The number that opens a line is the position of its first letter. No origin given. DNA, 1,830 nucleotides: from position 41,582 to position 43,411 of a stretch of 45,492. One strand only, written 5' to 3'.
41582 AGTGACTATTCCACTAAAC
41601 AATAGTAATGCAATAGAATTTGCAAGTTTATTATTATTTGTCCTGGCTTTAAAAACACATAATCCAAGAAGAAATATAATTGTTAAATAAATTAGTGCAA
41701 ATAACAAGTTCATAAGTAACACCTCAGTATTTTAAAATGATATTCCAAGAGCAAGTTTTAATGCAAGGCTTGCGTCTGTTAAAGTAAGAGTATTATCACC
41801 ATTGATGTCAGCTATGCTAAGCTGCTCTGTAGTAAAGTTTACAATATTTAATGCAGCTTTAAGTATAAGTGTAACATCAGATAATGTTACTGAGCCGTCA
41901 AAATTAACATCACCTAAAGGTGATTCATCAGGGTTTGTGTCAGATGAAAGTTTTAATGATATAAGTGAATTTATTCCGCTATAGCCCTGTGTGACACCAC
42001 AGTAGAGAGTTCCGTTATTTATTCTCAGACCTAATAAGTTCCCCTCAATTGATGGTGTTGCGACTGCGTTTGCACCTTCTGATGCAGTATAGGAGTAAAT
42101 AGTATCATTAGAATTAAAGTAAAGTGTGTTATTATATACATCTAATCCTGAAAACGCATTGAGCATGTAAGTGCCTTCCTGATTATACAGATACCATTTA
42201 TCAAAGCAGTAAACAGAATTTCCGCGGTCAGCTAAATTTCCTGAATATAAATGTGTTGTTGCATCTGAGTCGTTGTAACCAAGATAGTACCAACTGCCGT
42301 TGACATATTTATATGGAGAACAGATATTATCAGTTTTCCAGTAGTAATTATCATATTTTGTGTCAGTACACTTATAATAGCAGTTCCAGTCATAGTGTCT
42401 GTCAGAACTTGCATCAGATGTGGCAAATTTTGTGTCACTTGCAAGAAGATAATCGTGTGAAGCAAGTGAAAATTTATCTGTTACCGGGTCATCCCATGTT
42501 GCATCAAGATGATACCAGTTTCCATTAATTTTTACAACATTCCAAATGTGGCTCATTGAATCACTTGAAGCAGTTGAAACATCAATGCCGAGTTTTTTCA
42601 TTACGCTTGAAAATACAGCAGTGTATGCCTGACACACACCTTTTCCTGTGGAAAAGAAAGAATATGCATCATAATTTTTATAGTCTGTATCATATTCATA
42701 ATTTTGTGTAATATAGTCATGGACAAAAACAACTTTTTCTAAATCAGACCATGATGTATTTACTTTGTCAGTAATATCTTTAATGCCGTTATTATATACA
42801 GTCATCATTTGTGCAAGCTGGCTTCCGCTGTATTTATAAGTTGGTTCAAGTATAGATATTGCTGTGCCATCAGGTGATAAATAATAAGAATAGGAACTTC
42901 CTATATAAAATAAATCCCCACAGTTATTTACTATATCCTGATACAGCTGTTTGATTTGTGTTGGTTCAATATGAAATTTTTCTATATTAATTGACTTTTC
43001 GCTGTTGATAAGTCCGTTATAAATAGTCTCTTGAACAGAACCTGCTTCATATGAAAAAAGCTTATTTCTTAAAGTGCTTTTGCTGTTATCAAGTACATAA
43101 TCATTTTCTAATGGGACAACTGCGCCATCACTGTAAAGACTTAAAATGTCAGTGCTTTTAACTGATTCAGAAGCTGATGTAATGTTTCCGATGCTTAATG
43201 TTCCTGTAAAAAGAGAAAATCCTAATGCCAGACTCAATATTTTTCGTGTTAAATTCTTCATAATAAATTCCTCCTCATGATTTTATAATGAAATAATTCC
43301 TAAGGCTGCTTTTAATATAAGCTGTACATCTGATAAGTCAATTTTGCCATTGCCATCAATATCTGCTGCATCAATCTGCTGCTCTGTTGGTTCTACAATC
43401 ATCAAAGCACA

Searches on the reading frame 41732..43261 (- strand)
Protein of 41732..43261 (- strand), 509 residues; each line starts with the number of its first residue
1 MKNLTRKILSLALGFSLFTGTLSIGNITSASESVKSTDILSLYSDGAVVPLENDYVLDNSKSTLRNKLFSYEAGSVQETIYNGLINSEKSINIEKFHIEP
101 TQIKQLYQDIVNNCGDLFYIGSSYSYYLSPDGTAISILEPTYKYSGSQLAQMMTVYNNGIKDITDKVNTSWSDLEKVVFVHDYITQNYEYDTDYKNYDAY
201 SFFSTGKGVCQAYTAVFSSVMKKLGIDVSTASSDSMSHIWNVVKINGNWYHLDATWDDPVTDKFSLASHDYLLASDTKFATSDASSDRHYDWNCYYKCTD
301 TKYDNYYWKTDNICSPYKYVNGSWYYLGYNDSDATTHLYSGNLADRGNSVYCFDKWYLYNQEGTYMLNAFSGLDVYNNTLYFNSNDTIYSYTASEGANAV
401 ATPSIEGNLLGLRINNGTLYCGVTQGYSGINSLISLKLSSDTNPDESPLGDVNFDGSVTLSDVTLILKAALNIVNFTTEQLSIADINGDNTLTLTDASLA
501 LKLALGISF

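Call 66: find_encoding_contigs(protein=window:41732-43261:-, flank=10000, max_places=4)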
Protein window:41732-43261:- (509 aa): 22 contigs read that carry it; 4 places shown.
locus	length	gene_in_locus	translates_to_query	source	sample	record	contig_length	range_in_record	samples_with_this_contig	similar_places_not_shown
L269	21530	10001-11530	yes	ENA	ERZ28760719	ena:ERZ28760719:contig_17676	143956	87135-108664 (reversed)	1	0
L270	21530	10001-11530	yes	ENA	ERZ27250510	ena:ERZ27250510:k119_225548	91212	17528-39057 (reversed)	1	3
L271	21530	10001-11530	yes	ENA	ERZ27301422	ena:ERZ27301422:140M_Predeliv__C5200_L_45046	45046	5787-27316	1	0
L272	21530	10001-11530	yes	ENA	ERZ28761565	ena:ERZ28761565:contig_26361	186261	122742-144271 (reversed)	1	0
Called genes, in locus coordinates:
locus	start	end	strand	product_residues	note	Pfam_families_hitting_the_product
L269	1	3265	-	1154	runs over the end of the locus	PF02811:PHP, PF07733:DNA_pol3_alpha, PF17657:DNA_pol3_finger, PF14579:HHH_6, PF01336:tRNA_anti-codon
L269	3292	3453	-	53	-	-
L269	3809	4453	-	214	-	PF02390:Methyltransf_4, PF13847:Methyltransf_31 (weak), PF13649:Methyltransf_25 (weak)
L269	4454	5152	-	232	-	PF06130:PTAC, PF01568:Molydop_binding (faint)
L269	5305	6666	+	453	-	PF00768:Peptidase_S11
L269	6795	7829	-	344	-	-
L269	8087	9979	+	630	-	PF01841:Transglut_core, PF00404:Dockerin_1 (weak)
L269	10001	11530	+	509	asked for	PF01841:Transglut_core, PF00404:Dockerin_1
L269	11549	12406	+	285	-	PF16927:HisKA_7TM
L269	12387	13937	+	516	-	PF00990:GGDEF, PF00563:EAL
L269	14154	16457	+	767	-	PF00122:E1-E2_ATPase, PF08282:Hydrolase_3 (faint), PF00702:Hydrolase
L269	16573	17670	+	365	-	PF00465:Fe-ADH, PF13685:Fe-ADH_2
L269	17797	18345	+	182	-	PF04014:MazE_antitoxin, PF15714:SpoVT_C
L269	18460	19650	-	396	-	PF12698:ABC2_membrane_3, PF01061:ABC2_membrane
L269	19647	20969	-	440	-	PF12698:ABC2_membrane_3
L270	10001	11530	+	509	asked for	PF01841:Transglut_core, PF00404:Dockerin_1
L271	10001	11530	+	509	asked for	PF01841:Transglut_core, PF00404:Dockerin_1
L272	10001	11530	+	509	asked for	PF01841:Transglut_core, PF00404:Dockerin_1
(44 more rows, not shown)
